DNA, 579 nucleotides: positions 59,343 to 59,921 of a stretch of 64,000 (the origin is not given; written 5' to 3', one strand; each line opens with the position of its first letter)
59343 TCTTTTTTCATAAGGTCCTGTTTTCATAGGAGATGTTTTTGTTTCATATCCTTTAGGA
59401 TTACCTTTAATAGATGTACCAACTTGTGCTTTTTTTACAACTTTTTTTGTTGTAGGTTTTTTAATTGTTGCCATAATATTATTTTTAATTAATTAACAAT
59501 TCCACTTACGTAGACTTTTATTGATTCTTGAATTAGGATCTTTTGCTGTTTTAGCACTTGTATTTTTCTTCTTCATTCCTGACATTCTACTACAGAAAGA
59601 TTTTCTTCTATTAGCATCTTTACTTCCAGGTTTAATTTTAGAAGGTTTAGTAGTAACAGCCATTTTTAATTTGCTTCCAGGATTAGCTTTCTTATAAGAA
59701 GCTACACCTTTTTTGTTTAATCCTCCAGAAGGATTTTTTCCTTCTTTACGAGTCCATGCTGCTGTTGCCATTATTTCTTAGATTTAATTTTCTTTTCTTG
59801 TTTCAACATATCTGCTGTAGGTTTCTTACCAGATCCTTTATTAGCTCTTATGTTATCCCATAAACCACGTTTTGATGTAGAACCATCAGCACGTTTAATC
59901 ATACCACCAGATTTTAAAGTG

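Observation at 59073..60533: Cluster of five small, extremely lysine-rich basic proteins with C-terminal Cys motifs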

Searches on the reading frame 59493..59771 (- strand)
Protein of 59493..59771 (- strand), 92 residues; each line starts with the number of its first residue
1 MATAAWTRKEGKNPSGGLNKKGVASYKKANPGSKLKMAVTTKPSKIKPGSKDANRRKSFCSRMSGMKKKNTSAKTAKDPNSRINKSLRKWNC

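Call 6: search_protein_families(library=pfam, proteins=[window:59493-59771:-], max_evalue=1)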
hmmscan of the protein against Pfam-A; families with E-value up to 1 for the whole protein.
window:59493-59771:- (92 aa): 1 family
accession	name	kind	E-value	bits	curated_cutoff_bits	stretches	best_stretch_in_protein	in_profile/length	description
PF19846.4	DUF6321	-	6.3e-20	72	28.5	1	11-90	1-72/72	Domain of unknown function (DUF6321)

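Call 7: search_protein_families(library=phrogs, proteins=[window:59493-59771:-], max_evalue=0.1)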
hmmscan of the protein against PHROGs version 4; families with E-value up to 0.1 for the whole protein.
window:59493-59771:- (92 aa): 8 families
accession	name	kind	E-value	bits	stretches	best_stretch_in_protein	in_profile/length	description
phrog_727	-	unknown function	6.6e-36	125.4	1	3-92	350-430/450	-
phrog_4689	-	unknown function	9.5e-35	120.1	1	2-92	18-99/99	-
phrog_3477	-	unknown function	3.1e-31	109.6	1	3-92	849-928/928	-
phrog_30733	-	unknown function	3.4e-31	109.9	1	4-92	257-336/336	-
phrog_11180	-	unknown function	6.4e-31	108.7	1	3-92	61-141/141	-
phrog_10346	-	unknown function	3e-19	70.2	1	7-92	448-525/525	-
phrog_10538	-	unknown function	5.5e-18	66.7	1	3-92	78-156/156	-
phrog_28131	-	unknown function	4.7e-16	59.9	1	3-92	295-372/372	-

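Call 10: search_dna_similar(query=window:59493-59771:-, collection=phages, mode=protein, max_rows=40)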
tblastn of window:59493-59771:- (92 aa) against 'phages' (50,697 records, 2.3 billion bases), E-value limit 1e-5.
Records with a match: 527; places in all: 527; records where one place covers at least 80% of the query: 511.
Best place of each record, by identity: 80-90% 1; 60-80% 246; <60% 280.
By first word of the organism name: Synechococcus 369; Cyanophage 60; Prochlorococcus 41; Pelagibacter 35; Microcystis 8; Marine 7; Planktothrix 2; Phage 2; Methylophilales 2; phage 1.
By host as written in the record: - 180; Synechococcus 107; Synechococcus sp. 39; Synechococcus sp. WH7803 26; Prochlorococcus sp. MED4 21; Synechococcus sp. MW02 19; Synechococcus sp. WH8102 18; Synechococcus sp. WH 7803 15; and 36 more.
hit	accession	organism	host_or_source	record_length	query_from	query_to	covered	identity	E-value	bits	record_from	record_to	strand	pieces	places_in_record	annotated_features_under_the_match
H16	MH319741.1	Marine virus AG-345-E15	single cell amplified by WGA-X; seawater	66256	3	92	98%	81.1%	7e-41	147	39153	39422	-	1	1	record has no annotation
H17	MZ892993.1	Pelagibacter phage HTVC033P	Candidatus Pelagibacter sp. HTCC1062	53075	3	92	98%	67.8%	1e-23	98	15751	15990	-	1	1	hypothetical protein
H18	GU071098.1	Synechococcus phage S-SSM7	Synechococcus sp. WH8109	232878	4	92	97%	68.5%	2e-26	105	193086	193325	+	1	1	hypothetical protein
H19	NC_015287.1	Synechococcus phage S-SSM7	Synechococcus sp. WH8109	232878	4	92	97%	68.5%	2e-26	105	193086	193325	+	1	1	hypothetical protein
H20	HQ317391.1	Cyanophage S-SSM6a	Synechococcus sp. WH8109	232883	4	92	97%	68.5%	2e-26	105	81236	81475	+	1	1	hypothetical protein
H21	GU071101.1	Prochlorococcus phage P-HM1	Prochlorococcus sp. MED4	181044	1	92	100%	66.3%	8e-27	107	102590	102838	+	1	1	hypothetical protein (x2)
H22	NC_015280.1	Prochlorococcus phage P-HM1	Prochlorococcus sp. MED4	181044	1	92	100%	66.3%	8e-27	107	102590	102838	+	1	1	hypothetical protein (x2)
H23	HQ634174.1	Prochlorococcus phage MED4-213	Prochlorococcus MED4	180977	1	92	100%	66.3%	1e-26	106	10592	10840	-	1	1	hypothetical protein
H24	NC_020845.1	Prochlorococcus phage MED4-213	Prochlorococcus MED4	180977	1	92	100%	66.3%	1e-26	106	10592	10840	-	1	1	hypothetical protein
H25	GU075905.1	Prochlorococcus phage P-HM2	Prochlorococcus sp. MED4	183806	1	92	100%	66.3%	1e-26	106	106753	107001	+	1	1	hypothetical protein (x2)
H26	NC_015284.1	Prochlorococcus phage P-HM2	Prochlorococcus sp. MED4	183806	1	92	100%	66.3%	1e-26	106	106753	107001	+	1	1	hypothetical protein (x2)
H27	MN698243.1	Pelagibacter phage HTVC104P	Candidatus Pelagibacter sp. HTCC7211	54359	1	92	100%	65.6%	1e-26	106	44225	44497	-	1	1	hypothetical protein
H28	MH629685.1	Synechococcus virus S-PRM1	Synechococcus sp. WH 7803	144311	3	92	98%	66.7%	3e-26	105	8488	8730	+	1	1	hypothetical protein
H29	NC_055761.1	Synechococcus virus S-PRM1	Synechococcus sp. WH 7803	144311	3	92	98%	66.7%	3e-26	105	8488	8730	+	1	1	hypothetical protein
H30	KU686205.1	Synechococcus phage S-CAM9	Synechococcus sp.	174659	3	92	98%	66.7%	2e-25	103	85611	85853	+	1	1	hypothetical protein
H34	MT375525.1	Pelagibacter phage Greip EXVC021P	Candidatus Pelagibacter ubique HTCC1062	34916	3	92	98%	66.7%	4e-23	97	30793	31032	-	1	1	RecA-like recombination protein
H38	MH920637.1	Synechococcus phage S-B43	Synechococcus sp. MW02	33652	4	92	97%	66.3%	1e-25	103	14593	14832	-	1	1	structural protein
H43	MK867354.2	Synechococcus phage S-SCSM1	Synechococcus sp. WH 7803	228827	4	92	97%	66.3%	2e-24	100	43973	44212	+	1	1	virion protein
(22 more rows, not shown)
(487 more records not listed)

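Call 11: get_annotated_region(hit=H16, flank=6000)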
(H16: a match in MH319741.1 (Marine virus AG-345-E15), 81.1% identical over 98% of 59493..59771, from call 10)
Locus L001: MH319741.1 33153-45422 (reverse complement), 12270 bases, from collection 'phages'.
description: Marine virus AG-345-E15 Ga0172270_11 genomic sequence.
organism: Marine virus AG-345-E15 (NCBI taxid 2162688)
taxonomy: Viruses; Duplodnaviria; Heunggongvirae; Uroviricota; Caudoviricetes
host: -; source: single cell amplified by WGA-X; seawater; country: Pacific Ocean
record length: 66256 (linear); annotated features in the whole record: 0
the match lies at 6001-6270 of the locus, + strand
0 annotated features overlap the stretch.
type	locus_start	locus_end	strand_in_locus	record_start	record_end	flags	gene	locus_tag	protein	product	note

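Call 14: search_protein_families(library=pfam, proteins=[L001:1981-3231:+, L001:3242-5140:+, L001:5140-6504:+, L001:6706-7242:+, L001:7530-8765:+, L001:6504-6719:+], max_evalue=0.1)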
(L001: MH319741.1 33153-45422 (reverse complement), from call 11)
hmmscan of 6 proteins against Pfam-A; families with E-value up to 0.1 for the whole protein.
L001:1981-3231:+ (416 aa): 2 families
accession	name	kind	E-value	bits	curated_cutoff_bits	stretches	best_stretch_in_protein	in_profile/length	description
PF01467.32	CTP_transf_like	-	0.0013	19.4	21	1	110-225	2-107/133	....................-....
PF08349.16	DUF1722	-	0.094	13.4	22.5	0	356-415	29-83/117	Protein of unknown function (DUF1722)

L001:3242-5140:+ (632 aa): 0 families

L001:5140-6504:+ (454 aa): 1 family
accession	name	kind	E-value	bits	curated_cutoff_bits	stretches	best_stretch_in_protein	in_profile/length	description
PF19846.4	DUF6321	-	4.2e-18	66.2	28.5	1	297-375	2-72/72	Domain of unknown function (DUF6321)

L001:6706-7242:+ (178 aa): 1 family
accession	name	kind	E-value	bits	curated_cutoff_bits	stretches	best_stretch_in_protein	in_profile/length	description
PF11748.13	DUF3306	-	0.024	15.9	25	1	53-129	6-81/120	Protein of unknown function (DUF3306)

L001:7530-8765:+ (411 aa): 0 families

L001:6504-6719:+ (71 aa): 0 families

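Call 33: get_annotated_region(hit=H43, flank=3000)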
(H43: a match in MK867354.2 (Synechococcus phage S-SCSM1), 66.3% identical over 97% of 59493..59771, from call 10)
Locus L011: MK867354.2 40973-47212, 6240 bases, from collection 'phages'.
description: Synechococcus phage S-SCSM1, complete genome.
organism: Synechococcus phage S-SCSM1 (NCBI taxid 2588487)
taxonomy: Viruses; Duplodnaviria; Heunggongvirae; Uroviricota; Caudoviricetes; Kyanoviridae; Zhoulongquanvirus; Zhoulongquanvirus esscess
host: Synechococcus sp. WH 7803; source: -; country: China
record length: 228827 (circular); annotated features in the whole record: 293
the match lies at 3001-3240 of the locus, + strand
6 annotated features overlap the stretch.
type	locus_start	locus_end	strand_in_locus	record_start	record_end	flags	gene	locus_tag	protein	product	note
CDS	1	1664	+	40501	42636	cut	-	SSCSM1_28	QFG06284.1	tail fiber protein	tail fiber protein (virion protein)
CDS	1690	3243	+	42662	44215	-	-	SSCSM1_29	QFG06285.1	virion protein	-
CDS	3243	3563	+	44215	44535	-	-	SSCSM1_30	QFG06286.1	hypothetical protein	-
CDS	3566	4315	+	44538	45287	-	-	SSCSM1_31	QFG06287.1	virion protein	-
CDS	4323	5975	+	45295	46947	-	-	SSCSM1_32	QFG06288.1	terminase large subunit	terminase large subunit (terL)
CDS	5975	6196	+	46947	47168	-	-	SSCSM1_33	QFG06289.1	endonuclease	-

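Call 34: get_annotated_region(hit=H17, flank=4000)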
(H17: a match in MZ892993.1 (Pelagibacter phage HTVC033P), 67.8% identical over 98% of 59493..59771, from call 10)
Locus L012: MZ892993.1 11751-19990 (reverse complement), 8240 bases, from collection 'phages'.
description: Pelagibacter phage HTVC033P, complete genome.
organism: Pelagibacter phage HTVC033P (NCBI taxid 2873403)
taxonomy: Viruses; Duplodnaviria; Heunggongvirae; Uroviricota; Caudoviricetes
host: Candidatus Pelagibacter sp. HTCC1062; source: seawater; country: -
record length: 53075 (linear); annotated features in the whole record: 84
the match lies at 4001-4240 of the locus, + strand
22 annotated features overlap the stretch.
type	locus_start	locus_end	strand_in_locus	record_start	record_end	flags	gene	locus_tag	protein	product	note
CDS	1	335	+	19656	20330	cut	-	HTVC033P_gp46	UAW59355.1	hypothetical protein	-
CDS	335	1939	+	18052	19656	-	-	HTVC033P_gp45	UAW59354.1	putative carbohydrate binding domain containing protein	-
CDS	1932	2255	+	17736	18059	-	-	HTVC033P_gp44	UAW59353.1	hypothetical protein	-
CDS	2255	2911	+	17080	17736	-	-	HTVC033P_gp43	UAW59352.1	hypothetical protein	-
CDS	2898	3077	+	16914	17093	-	-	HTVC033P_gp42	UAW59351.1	hypothetical protein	-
CDS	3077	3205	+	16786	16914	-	-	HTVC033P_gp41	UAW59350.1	hypothetical protein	-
CDS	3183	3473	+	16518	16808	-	-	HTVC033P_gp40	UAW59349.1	hypothetical protein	-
CDS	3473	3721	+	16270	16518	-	-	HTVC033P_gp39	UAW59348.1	hypothetical protein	-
CDS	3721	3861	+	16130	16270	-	-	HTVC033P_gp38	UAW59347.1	hypothetical protein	-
CDS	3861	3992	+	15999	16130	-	-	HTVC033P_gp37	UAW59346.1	hypothetical protein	-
CDS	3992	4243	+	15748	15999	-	-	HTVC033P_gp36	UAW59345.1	hypothetical protein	-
CDS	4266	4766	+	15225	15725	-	-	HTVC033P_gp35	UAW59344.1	N-acetylmuramoyl-L-alanine amidase domain-containing protein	-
CDS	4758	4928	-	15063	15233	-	-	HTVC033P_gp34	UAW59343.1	hypothetical protein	-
CDS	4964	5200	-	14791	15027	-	-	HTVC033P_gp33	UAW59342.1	hypothetical protein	-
CDS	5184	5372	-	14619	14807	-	-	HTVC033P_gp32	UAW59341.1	hypothetical protein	-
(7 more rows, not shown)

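Call 36: search_protein_families(library=pfam, proteins=[L012:2898-3077:+, L012:3077-3205:+, L012:3183-3473:+, L012:3473-3721:+, L012:3721-3861:+, L012:3861-3992:+, L011:1690-3243:+], max_evalue=0.1)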
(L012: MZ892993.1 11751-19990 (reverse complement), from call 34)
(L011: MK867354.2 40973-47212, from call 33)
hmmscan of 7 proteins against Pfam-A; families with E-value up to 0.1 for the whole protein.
L012:2898-3077:+ (59 aa): 0 families

L012:3077-3205:+ (42 aa): 0 families

L012:3183-3473:+ (96 aa): 1 family
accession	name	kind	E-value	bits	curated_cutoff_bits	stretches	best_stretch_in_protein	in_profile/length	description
PF01759.27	NTR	-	0.064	13.5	21.9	1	52-95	5-47/106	UNC-6/NTR/C345C module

L012:3473-3721:+ (82 aa): 0 families

L012:3721-3861:+ (46 aa): 0 families

L012:3861-3992:+ (43 aa): 0 families

L011:1690-3243:+ (517 aa): 1 family
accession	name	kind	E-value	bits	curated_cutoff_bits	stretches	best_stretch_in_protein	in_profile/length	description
PF19846.4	DUF6321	-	3e-22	79.5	28.5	1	445-515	1-72/72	Domain of unknown function (DUF6321)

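Call 41: find_homologous_proteins(query=window:59493-59771:-, max_evalue=0.00001)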
Query window:59493-59771:- (92 aa): 7999 proteins with E <= 0.00001 among 8000 candidates; the best 120 are listed.
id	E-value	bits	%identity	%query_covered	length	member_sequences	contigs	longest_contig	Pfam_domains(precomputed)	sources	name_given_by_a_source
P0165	2.0e-50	187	100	100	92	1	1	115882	PF19846.5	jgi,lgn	jgi:hypothetical protein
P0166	4.1e-50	186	99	100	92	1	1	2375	PF19846.5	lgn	-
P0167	6.7e-49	182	97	100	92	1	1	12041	PF19846.5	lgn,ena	-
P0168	2.0e-45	171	93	100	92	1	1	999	PF19846.5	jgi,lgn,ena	-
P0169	5.4e-45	169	90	100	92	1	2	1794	PF19846.5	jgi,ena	jgi:hypothetical protein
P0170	6.7e-45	169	90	100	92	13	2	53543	PF19846.5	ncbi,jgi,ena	jgi:hypothetical protein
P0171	1.5e-44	168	90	100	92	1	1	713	PF19846.5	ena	-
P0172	5.6e-44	166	89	100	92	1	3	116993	PF19846.5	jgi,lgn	-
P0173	1.2e-43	165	88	100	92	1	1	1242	PF19846.5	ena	-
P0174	2.8e-43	164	90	98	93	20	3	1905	PF19846.5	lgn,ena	-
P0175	3.2e-43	164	88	100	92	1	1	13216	PF19846.5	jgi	jgi:hypothetical protein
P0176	3.8e-43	163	88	100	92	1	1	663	PF19846.5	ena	-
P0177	4.1e-43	163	88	100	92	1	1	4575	PF19846.5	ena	-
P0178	5.7e-43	163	87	99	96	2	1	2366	PF19846.5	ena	-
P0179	6.9e-43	163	91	98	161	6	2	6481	PF19846.5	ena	-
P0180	8.2e-43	162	88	98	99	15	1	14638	PF19846.5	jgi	-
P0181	1.0e-42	162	87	98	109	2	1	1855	PF19846.5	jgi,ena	-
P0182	1.2e-42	162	88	98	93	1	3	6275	PF19846.5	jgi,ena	-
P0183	1.4e-42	162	87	100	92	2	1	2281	PF19846.5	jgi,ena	jgi:hypothetical protein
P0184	1.4e-42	162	88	99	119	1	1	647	PF19846.5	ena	-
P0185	1.9e-42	161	87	100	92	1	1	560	PF19846.5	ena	-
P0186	1.9e-42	161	88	100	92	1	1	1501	PF19846.5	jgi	jgi:hypothetical protein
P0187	1.9e-42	161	87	100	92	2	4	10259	PF19846.5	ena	-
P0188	2.3e-42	161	89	98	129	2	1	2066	PF19846.5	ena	-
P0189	2.5e-42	161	87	100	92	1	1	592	PF19846.5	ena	-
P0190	2.6e-42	161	88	98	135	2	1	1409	PF19846.5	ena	-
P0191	2.7e-42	161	89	98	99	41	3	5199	PF19846.5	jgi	jgi:hypothetical protein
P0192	3.2e-42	160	89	98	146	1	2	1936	PF19846.5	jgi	jgi:hypothetical protein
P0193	3.2e-42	160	88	98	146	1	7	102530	PF19846.5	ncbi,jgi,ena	jgi:hypothetical protein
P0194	3.3e-42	160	89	98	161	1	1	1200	PF19846.5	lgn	-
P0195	3.3e-42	160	88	98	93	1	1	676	PF19846.5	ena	-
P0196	3.4e-42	160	87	100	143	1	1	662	PF19846.5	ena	-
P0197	4.1e-42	160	90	98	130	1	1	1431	PF19846.5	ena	-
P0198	4.5e-42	160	87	100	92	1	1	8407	PF19846.5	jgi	jgi:hypothetical protein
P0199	4.6e-42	160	85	99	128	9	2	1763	PF19846.5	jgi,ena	jgi:hypothetical protein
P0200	5.0e-42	160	89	98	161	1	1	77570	PF19846.5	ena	-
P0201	5.1e-42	160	85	99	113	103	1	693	PF19846.5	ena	-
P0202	5.1e-42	160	89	98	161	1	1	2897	PF19846.5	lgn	-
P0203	5.4e-42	160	89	98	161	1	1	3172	PF19846.5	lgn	-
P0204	6.4e-42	159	89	96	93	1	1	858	PF19846.5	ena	-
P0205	6.5e-42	159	85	99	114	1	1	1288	PF19846.5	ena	-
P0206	6.6e-42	159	87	100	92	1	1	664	PF19846.5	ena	-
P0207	7.5e-42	159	87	100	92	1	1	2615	PF19846.5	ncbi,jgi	jgi:hypothetical protein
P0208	7.5e-42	159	87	100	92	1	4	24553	PF19846.5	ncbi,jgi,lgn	jgi:hypothetical protein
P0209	7.9e-42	159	88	98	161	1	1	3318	PF19846.5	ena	-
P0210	8.0e-42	159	87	100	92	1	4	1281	PF19846.5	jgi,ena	jgi:hypothetical protein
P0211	8.0e-42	159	87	100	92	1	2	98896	PF19846.5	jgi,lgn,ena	jgi:hypothetical protein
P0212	8.4e-42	159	84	98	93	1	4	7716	PF19846.5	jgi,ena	jgi:hypothetical protein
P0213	1.0e-41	159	86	98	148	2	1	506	PF19846.5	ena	-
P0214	1.0e-41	159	87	100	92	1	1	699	PF19846.5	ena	-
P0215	1.1e-41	159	89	96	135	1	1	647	PF19846.5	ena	-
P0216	1.1e-41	159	90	96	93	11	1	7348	PF19846.5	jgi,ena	jgi:hypothetical protein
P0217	1.2e-41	159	82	99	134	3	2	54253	PF19846.5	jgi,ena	jgi:hypothetical protein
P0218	1.2e-41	159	87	99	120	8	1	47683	PF19846.5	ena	-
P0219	1.2e-41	159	84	98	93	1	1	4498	PF19846.5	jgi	-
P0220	1.2e-41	159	86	99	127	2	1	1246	PF19846.5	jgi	jgi:hypothetical protein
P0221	1.2e-41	159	87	99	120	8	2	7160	PF19846.5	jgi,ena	-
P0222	1.2e-41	159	87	99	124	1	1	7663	PF19846.5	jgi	-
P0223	1.2e-41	159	88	99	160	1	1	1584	PF19846.5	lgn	-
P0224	1.4e-41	158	82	99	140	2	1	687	PF19846.5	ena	-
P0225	1.4e-41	158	84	99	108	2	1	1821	PF19846.5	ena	-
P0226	1.5e-41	158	86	99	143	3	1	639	PF19846.5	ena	-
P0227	1.5e-41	158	87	99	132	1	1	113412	PF19846.5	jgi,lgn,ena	jgi:hypothetical protein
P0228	1.6e-41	158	83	98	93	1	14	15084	PF19846.5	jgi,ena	jgi:hypothetical protein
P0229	1.8e-41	158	86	98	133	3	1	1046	PF19846.5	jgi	jgi:hypothetical protein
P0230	1.8e-41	158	83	98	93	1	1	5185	PF19846.5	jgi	-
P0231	1.8e-41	158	86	98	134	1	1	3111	PF19846.5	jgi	jgi:hypothetical protein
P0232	1.9e-41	158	87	98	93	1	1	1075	PF19846.5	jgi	jgi:hypothetical protein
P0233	1.9e-41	158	84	98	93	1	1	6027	PF19846.5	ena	-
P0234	1.9e-41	158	86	99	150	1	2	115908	PF19846.5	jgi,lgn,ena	-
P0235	1.9e-41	158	86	99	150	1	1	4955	PF19846.5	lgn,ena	-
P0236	1.9e-41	158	86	99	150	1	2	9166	PF19846.5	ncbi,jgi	jgi:hypothetical protein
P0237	2.0e-41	158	85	99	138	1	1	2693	PF19846.5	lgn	-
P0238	2.0e-41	158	80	99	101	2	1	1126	PF19846.5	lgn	-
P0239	2.0e-41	158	86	99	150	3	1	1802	PF19846.5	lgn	-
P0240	2.0e-41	158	86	99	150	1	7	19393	PF19846.5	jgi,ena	jgi:hypothetical protein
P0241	2.1e-41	158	86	99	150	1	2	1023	PF19846.5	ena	-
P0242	2.1e-41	158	86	99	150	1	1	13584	PF19846.5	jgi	-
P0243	2.1e-41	158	86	99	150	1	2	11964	PF19846.5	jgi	-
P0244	2.1e-41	158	86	99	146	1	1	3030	PF19846.5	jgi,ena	-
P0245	2.1e-41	158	86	99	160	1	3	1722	PF19846.5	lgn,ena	-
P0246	2.1e-41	158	86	98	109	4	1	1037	PF19846.5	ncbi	-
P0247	2.2e-41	158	90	96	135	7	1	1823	PF19846.5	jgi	-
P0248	2.2e-41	158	86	99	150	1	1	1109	PF19846.5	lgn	-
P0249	2.2e-41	158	86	99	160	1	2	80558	PF19846.5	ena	-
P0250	2.2e-41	158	87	98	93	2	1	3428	PF19846.5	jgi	-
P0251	2.2e-41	158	88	98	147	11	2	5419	PF19846.5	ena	-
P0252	2.3e-41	158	86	99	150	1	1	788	PF19846.5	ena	-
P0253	2.3e-41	158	83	98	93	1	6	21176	PF19846.5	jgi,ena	-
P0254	2.3e-41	158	86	100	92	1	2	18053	PF19846.5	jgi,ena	jgi:hypothetical protein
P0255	2.3e-41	158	90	96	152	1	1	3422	PF19846.5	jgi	-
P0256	2.4e-41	158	87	98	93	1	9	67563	PF19846.5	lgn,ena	-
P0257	2.5e-41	158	87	98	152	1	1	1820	PF19846.5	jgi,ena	jgi:hypothetical protein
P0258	2.5e-41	158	82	99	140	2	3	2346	PF19846.5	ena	-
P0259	2.5e-41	158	83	98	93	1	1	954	PF19846.5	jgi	-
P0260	2.5e-41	158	87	98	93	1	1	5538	PF19846.5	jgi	-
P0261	2.5e-41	158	88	98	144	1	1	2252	PF19846.5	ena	-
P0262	2.6e-41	157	84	98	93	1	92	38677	PF19846.5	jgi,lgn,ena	jgi:hypothetical protein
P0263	2.7e-41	157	84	98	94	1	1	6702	PF19846.5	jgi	jgi:hypothetical protein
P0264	2.7e-41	157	85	99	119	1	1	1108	PF19846.5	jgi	jgi:hypothetical protein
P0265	2.7e-41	157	85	99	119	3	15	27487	PF19846.5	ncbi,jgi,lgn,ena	jgi:hypothetical protein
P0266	2.8e-41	157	87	98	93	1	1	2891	PF19846.5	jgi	jgi:hypothetical protein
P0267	2.9e-41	157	86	98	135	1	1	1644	PF19846.5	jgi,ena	-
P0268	3.0e-41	157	86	98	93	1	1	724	PF19846.5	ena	-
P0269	3.0e-41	157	87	98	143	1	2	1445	PF19846.5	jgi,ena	-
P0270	3.1e-41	157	87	99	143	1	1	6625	PF19846.5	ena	-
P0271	3.1e-41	157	86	98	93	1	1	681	PF19846.5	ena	-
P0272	3.1e-41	157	85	99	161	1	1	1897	PF19846.5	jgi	jgi:hypothetical protein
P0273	3.1e-41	157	86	100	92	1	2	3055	PF19846.5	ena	-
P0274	3.2e-41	157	88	98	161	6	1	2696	PF19846.5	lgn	-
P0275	3.2e-41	157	87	99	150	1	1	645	PF19846.5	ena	-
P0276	3.3e-41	157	87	98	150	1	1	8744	PF19846.5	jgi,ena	jgi:hypothetical protein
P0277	3.4e-41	157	87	98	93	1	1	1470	PF19846.5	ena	-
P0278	3.4e-41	157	87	98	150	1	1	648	PF19846.5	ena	-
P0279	3.4e-41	157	86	100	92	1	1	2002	PF19846.5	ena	-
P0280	3.4e-41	157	86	98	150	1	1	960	PF19846.5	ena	-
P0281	3.5e-41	157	87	98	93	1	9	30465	PF19846.5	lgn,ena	-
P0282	3.5e-41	157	87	98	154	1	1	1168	PF19846.5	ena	-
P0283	3.6e-41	157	85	99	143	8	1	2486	PF19846.5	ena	-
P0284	3.6e-41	157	87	98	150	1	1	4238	PF19846.5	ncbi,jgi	jgi:hypothetical protein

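Call 46: get_annotated_region(hit=H38, flank=3000)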
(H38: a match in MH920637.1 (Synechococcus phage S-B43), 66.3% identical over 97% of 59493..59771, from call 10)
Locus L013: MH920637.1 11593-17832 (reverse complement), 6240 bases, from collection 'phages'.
description: Synechococcus phage S-B43, partial genome.
organism: Synechococcus phage S-B43 (NCBI taxid 2484638)
taxonomy: Viruses; Duplodnaviria; Heunggongvirae; Uroviricota; Caudoviricetes; Kyanoviridae
host: Synechococcus sp. MW02; source: -; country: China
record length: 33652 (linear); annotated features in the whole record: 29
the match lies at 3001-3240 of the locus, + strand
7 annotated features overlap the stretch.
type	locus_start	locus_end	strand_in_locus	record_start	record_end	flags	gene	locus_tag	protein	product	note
CDS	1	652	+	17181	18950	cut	-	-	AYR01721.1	hypothetical protein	-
CDS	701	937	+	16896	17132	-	-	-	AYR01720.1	hypothetical protein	-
CDS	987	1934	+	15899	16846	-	-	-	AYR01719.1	hypothetical protein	-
CDS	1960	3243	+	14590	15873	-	-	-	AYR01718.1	structural protein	Phage T4-like structural protein, cyanophage only T4-like GC0119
CDS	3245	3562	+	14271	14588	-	-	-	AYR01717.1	hypothetical protein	-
CDS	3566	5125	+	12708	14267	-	-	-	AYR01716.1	hypothetical protein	-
CDS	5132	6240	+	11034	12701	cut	-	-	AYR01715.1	terminase large subunit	-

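Call 52: predict_structure(alignment_id=A3)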
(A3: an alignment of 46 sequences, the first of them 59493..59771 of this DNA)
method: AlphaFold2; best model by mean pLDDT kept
length: 92 residues; sequences in the alignment: 46
mean_pLDDT: 75.3   pTM: 0.55
mean pLDDT of the five models: 75.3, 69.8, 68.4, 65.3, 60.2
residues with pLDDT >= 90: 0; 70-90: 71; 50-70: 20; < 50: 1
segments of 3 or more residues with pLDDT < 50: none
pLDDT, mean of each block of 10 residues (from residue 1): 66 68 81 69 67 85 85 77 80 76
secondary structure, 60 per line:
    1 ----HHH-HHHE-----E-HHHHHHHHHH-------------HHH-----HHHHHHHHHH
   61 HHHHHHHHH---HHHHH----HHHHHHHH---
elements in order: H20-29 H51-69 H73-77 H82-89

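Call 54: fold_search(model_id=the predicted structure, library=pdb)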
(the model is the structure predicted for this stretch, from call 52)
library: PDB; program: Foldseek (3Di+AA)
matches with E <= 10: 0; with E <= 0.001: 0
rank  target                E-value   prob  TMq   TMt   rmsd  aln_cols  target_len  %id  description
